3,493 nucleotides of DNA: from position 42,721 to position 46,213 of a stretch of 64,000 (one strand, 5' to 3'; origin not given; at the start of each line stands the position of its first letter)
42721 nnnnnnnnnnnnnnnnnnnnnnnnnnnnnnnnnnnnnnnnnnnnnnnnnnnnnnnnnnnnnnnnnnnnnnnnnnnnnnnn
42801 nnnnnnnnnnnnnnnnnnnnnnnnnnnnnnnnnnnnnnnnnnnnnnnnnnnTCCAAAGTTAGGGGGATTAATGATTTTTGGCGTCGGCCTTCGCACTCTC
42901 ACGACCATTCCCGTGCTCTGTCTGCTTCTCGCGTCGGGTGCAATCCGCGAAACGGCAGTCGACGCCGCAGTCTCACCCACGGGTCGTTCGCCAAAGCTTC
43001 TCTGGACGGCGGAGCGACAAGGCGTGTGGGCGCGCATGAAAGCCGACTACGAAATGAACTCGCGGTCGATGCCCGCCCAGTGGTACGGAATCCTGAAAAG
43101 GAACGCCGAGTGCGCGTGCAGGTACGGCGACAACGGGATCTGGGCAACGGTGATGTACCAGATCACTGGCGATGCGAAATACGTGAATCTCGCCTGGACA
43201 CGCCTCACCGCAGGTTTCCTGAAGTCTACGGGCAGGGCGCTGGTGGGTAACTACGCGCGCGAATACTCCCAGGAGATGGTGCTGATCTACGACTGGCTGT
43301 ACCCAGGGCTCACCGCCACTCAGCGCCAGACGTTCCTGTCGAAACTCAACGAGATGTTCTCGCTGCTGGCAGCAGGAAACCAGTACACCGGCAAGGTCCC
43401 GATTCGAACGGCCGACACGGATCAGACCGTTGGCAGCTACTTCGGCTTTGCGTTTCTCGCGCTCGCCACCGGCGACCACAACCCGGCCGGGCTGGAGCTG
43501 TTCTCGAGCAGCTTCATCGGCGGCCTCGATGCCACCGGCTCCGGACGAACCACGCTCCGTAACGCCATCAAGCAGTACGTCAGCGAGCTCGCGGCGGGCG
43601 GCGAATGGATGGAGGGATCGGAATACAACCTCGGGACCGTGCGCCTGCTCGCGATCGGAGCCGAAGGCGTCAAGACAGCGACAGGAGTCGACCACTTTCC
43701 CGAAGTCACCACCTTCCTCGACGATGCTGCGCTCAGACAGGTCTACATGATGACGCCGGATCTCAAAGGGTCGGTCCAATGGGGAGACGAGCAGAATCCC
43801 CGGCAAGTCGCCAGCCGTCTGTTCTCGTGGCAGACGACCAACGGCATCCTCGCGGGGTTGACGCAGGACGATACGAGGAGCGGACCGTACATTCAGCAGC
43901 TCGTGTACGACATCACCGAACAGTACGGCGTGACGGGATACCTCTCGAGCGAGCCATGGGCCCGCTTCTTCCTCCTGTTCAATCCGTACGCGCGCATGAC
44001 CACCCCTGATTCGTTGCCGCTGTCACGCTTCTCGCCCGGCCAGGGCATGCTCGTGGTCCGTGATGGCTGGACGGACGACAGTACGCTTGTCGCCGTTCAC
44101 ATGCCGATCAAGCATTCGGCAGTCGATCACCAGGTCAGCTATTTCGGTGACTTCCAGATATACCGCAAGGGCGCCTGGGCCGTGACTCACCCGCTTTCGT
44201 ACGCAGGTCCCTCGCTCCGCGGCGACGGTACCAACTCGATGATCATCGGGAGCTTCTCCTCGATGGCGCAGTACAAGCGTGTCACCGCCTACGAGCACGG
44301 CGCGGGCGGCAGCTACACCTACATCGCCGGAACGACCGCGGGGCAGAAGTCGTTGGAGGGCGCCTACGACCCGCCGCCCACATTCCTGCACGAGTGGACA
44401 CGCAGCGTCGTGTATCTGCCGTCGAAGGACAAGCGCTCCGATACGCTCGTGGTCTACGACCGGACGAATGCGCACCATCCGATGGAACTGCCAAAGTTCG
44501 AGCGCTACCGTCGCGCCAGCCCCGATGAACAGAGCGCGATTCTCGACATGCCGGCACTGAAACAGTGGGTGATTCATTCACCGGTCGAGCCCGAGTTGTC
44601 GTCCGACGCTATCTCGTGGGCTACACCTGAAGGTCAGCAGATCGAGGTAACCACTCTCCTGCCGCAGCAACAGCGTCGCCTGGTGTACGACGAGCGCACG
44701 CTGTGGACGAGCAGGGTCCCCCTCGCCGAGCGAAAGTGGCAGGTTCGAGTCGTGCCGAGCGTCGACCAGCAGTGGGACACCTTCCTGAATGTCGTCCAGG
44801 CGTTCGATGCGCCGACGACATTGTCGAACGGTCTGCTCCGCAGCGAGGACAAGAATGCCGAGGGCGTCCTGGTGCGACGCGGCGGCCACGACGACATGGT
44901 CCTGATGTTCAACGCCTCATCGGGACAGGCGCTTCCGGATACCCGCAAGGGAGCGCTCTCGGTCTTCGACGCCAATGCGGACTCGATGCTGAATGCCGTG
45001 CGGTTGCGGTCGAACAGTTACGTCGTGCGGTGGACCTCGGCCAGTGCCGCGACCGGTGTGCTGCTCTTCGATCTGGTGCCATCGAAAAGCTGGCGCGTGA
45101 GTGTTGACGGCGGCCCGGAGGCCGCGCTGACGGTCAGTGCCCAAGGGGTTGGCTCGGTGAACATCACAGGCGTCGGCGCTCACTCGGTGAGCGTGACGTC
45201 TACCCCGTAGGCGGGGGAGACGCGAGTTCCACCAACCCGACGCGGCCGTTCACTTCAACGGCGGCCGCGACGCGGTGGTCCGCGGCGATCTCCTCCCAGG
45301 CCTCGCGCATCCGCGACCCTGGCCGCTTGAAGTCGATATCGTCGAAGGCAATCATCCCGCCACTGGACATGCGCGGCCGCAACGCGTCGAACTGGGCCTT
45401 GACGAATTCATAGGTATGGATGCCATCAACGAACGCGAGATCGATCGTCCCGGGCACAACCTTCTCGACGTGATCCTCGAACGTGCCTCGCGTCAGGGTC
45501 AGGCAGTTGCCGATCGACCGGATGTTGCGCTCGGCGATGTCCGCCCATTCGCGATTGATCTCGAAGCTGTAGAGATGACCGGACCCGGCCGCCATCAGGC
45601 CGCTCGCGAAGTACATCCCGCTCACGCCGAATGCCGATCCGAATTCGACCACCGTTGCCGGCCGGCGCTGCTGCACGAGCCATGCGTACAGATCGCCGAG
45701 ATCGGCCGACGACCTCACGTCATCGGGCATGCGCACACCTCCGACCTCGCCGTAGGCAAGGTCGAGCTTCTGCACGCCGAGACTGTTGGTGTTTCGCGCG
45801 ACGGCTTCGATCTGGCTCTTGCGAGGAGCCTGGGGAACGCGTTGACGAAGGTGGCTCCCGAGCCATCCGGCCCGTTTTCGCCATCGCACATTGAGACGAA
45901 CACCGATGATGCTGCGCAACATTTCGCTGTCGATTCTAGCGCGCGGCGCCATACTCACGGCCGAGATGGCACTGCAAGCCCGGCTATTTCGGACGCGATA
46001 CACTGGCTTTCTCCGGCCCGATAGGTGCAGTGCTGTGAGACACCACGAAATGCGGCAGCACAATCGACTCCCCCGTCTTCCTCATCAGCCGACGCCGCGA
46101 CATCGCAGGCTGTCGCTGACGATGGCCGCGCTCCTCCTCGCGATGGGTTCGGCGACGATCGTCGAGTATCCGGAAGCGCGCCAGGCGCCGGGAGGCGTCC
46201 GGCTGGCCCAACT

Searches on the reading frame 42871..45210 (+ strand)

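Call 35: search_protein_families(library=ncbifam, proteins=[window:42871-45210:+], max_evalue=0.00001)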
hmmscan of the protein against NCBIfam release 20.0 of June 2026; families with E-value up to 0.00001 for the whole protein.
window:42871-45210:+ (779 aa): 1 family
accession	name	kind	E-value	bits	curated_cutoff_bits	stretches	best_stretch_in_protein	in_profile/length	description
NF045571.1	HepHepsulflyase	equivalog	2.1e-10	39.2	600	1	377-448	364-434/774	heparin/heparin-sulfate lyase HepB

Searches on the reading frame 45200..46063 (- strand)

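Call 35: search_protein_families(library=ncbifam, proteins=[window:45200-46063:-], max_evalue=0.00001)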
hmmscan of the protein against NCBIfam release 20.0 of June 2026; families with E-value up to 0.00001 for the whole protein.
window:45200-46063:- (287 aa): 1 family
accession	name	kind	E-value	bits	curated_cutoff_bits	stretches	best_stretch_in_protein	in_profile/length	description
NF045824.1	RhmsylMtase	equivalog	3.2e-07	30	400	1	117-242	44-172/226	rhamnosyl O-methyltransferase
